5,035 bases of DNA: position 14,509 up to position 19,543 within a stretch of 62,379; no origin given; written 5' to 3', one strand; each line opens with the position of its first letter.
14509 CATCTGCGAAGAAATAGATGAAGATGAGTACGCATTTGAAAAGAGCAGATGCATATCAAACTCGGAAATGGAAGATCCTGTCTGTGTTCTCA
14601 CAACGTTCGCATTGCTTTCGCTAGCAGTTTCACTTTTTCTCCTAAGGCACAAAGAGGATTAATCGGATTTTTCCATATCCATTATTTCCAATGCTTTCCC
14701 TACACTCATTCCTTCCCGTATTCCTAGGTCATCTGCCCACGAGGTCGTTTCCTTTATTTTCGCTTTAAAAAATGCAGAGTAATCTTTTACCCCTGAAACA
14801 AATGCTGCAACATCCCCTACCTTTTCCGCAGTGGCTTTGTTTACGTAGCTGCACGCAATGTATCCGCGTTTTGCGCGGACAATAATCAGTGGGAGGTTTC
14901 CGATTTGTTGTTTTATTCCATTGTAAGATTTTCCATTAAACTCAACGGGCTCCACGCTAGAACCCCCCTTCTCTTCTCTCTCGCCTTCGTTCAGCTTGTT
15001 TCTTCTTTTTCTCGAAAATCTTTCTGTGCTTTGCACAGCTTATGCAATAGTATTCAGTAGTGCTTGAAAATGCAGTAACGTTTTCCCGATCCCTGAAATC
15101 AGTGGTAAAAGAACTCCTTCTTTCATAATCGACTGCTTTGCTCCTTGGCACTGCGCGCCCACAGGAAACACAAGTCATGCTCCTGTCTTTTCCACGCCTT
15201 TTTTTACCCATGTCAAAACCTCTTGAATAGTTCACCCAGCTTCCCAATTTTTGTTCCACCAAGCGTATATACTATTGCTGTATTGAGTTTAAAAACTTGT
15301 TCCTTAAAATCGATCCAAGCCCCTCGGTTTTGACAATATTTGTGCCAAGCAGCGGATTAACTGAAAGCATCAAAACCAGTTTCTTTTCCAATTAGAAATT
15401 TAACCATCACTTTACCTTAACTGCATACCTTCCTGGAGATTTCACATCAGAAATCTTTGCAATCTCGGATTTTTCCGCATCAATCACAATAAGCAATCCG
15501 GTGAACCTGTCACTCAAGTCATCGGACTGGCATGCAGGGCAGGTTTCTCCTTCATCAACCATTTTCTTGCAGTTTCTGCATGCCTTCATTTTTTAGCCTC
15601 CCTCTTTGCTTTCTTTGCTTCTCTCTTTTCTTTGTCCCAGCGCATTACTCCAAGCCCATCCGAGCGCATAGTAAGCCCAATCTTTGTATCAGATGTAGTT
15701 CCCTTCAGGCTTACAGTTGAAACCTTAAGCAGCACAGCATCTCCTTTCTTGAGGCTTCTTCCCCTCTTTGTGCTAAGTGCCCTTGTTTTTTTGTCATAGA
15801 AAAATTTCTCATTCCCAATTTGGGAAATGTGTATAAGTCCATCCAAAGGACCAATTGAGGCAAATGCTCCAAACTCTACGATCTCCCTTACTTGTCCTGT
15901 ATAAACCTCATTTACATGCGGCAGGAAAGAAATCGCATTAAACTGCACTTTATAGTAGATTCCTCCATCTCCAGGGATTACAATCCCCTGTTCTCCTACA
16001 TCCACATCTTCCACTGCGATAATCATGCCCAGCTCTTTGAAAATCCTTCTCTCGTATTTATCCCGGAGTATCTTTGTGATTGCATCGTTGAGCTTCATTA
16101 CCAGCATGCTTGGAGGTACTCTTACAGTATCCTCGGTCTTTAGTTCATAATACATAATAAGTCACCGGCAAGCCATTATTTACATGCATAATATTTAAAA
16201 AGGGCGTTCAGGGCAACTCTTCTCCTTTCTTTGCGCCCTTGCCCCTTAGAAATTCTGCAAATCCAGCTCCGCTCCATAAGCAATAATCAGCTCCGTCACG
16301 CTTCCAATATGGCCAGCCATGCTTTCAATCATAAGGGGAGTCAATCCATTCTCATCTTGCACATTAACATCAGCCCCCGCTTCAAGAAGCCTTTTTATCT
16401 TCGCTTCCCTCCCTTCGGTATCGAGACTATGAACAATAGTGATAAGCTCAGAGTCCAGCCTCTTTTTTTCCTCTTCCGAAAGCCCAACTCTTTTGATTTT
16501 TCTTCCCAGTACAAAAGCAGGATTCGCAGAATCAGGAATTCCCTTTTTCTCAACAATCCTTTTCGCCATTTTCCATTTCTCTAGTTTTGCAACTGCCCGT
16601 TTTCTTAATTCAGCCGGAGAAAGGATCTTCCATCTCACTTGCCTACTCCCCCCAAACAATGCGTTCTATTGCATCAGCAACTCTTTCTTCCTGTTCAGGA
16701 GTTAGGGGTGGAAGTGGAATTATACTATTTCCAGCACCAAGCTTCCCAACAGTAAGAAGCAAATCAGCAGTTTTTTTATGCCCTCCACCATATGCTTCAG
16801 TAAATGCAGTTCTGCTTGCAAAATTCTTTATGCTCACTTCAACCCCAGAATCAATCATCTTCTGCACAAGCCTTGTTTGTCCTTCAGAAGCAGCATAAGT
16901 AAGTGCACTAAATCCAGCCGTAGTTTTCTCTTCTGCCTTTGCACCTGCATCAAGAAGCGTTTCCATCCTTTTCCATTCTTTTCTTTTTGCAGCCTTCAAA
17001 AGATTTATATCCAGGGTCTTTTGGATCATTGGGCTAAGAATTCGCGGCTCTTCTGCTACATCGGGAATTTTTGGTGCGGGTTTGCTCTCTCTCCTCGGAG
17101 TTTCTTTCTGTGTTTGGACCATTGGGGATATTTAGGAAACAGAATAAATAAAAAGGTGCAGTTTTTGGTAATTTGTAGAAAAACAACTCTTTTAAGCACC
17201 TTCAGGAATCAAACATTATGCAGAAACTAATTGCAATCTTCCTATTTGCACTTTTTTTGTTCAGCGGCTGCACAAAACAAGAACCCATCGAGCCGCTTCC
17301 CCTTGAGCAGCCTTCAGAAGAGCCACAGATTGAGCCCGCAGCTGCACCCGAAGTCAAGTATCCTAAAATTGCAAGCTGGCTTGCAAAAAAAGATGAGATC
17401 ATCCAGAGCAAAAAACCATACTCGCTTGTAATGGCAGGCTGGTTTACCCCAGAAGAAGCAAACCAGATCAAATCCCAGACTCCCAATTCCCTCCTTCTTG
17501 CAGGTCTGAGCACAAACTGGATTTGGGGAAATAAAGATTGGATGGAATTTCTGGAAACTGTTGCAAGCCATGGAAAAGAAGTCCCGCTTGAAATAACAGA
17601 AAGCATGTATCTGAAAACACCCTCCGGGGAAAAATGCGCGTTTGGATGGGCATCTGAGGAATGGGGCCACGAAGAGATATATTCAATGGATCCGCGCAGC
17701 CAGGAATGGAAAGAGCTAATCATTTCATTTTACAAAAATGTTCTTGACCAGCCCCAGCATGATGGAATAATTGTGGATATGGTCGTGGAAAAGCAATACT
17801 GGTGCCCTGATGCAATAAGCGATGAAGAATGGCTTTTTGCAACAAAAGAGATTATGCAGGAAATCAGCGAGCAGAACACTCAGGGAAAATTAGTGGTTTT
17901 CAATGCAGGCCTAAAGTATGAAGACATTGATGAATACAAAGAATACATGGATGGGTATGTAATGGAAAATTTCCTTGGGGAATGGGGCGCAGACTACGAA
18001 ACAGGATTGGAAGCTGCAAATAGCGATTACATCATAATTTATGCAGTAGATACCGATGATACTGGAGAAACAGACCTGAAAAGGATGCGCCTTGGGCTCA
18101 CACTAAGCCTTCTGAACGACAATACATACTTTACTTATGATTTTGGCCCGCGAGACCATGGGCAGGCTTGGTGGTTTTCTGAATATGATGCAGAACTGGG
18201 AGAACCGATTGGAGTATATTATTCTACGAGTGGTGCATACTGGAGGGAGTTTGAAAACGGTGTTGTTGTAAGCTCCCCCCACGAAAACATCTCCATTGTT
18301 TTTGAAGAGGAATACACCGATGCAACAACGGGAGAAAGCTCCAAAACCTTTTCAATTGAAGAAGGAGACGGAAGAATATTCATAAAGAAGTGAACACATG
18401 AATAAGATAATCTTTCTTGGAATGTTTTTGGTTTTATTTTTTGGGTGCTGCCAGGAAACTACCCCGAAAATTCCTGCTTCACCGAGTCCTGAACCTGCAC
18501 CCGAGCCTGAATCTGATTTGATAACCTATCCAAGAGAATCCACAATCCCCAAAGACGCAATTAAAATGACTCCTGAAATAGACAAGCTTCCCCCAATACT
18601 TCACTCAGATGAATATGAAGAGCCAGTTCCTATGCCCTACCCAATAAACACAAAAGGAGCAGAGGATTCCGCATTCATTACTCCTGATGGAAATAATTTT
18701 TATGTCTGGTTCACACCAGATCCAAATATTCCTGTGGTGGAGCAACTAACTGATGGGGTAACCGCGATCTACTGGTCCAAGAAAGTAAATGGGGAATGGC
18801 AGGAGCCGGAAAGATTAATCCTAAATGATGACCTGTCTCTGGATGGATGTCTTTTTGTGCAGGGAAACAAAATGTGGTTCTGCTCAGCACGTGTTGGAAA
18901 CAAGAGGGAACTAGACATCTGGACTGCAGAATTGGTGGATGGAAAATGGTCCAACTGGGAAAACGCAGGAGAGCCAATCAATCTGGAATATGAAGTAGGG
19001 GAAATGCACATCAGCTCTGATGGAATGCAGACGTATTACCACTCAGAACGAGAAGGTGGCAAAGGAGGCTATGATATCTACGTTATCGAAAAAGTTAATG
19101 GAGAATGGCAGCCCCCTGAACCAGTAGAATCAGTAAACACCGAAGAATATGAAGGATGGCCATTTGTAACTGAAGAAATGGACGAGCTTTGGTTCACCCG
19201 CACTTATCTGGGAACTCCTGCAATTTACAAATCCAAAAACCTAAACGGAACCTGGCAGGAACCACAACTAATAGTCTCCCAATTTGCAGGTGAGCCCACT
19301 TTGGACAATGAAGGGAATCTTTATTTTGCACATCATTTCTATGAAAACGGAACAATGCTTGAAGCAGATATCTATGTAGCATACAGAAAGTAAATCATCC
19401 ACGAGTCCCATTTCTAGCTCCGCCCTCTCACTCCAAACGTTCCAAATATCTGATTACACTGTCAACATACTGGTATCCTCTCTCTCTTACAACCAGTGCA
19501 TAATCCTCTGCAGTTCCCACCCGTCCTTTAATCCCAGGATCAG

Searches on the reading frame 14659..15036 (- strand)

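Call 72: search_protein_families(library=pfam, proteins=[window:14659-15036:-], max_evalue=0.001)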
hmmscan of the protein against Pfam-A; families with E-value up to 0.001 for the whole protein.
window:14659-15036:- (125 aa): 1 family
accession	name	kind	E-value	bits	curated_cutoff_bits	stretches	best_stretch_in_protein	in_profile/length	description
PF08827.16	DUF1805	-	1.2e-12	48.3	29.5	1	61-119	1-64/64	Domain of unknown function (DUF1805)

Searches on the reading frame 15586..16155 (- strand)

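Call 72: search_protein_families(library=pfam, proteins=[window:15586-16155:-], max_evalue=0.001)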
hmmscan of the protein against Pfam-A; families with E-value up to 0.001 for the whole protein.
window:15586-16155:- (189 aa): 2 families
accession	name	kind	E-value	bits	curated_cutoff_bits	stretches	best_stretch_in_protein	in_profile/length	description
PF03876.22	SHS2_Rpb7-N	-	2.4e-15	56.8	24.8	1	8-64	1-57/57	SHS2 domain found in N terminus of Rpb7p/Rpc25p/MJ0397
PF00575.29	S1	-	2.4e-11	44.3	22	1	79-149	2-63/74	S1 RNA binding domain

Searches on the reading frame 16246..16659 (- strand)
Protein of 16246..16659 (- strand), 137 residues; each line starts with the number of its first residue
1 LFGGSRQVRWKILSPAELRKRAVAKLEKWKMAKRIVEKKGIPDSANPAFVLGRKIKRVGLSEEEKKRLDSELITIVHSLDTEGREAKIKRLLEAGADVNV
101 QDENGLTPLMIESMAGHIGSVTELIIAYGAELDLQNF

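Call 72: search_protein_families(library=pfam, proteins=[window:16246-16659:-], max_evalue=0.001)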
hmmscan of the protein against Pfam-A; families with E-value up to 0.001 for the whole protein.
window:16246-16659:- (137 aa): 3 families
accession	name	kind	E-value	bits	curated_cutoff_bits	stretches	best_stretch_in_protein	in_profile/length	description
PF13637.12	Ank_4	-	4.7e-06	27.2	22.7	1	82-118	7-43/50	Ankyrin repeats (many copies)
PF00023.36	Ank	-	1.3e-05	25.7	21.1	0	104-136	1-32/33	Ankyrin repeat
PF12796.13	Ank_2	-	3.7e-05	24.7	27.3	1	86-133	11-87/90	Ankyrin repeats (3 copies)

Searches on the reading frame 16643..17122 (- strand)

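Call 72: search_protein_families(library=pfam, proteins=[window:16643-17122:-], max_evalue=0.001)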
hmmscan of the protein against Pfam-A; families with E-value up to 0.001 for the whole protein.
window:16643-17122:- (159 aa): 2 families
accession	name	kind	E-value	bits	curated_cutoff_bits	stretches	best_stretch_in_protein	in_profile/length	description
PF12796.13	Ank_2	-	6e-06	27.2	27.3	1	43-124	3-81/90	Ankyrin repeats (3 copies)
PF13637.12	Ank_4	-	8.7e-06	26.4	22.7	0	74-123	1-50/50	Ankyrin repeats (many copies)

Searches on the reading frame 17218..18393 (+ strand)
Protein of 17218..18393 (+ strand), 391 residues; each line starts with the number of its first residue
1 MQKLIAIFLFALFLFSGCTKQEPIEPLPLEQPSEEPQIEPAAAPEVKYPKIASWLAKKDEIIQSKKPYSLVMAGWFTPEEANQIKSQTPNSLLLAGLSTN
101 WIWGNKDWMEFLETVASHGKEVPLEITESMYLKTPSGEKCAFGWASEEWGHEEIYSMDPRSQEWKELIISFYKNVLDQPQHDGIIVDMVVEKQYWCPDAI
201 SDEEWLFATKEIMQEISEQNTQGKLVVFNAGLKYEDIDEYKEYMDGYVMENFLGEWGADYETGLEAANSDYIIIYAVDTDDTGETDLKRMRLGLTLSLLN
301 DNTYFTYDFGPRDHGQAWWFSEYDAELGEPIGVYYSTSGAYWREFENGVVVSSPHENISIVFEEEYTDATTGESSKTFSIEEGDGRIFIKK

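Call 72: search_protein_families(library=pfam, proteins=[window:17218-18393:+], max_evalue=0.001)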
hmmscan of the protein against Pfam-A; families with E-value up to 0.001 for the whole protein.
window:17218-18393:+ (391 aa): 1 family
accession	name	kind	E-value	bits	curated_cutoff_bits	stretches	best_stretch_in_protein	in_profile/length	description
PF14885.12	GHL15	-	4e-14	53.6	27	1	128-349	44-271/271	Hypothetical glycosyl hydrolase family 15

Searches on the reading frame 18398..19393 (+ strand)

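Call 73: search_protein_families(library=pfam, proteins=[window:18398-19393:+], max_evalue=0.001)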
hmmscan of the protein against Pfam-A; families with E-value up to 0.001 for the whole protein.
window:18398-19393:+ (331 aa): 1 family
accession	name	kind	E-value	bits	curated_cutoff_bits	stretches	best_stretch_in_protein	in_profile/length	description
PF07676.18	PD40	-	0.00012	22.4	20.9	0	83-102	5-24/38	WD40-like Beta Propeller Repeat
